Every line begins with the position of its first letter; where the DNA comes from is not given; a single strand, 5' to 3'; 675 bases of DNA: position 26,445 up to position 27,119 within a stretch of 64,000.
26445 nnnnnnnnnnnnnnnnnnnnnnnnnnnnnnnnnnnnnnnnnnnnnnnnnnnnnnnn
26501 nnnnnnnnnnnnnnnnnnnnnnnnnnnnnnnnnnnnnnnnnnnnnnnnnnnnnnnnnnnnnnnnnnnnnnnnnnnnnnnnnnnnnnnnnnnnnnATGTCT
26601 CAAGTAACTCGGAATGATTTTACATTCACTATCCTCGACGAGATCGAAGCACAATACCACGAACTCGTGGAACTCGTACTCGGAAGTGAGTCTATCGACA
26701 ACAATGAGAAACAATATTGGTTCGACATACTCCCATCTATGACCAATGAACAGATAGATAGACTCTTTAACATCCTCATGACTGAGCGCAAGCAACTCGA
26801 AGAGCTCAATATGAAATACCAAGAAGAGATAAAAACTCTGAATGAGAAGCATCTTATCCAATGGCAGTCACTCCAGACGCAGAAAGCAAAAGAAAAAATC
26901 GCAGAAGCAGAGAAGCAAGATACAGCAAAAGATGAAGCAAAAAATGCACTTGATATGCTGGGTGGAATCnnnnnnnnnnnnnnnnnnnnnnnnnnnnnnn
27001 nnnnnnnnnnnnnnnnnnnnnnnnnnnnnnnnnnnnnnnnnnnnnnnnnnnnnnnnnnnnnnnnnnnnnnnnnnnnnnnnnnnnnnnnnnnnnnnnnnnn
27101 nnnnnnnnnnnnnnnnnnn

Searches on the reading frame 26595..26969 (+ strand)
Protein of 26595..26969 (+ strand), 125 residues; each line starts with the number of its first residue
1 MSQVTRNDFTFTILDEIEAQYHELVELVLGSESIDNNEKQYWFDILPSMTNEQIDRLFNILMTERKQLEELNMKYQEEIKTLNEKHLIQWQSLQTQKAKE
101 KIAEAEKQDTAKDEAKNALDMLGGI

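Call 29: search_protein_families(library=ncbifam, max_evalue=0.01, proteins=[window:26595-26969:+])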
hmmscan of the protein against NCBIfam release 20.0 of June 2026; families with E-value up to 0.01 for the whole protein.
seq(125 aa): 0 families

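Call 83: search_protein_families(library=pfam, max_evalue=1, proteins=[window:26595-26969:+])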
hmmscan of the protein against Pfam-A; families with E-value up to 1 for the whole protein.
seq(125 aa): 2 families
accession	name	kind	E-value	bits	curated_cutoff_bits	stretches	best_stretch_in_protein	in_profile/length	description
PF07028.16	DUF1319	-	0.043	14.5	28.1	1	57-111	37-90/109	Protein of unknown function (DUF1319)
PF06924.17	DUF1281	-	0.044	13.8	27.3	1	18-121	31-140/177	Protein of unknown function (DUF1281)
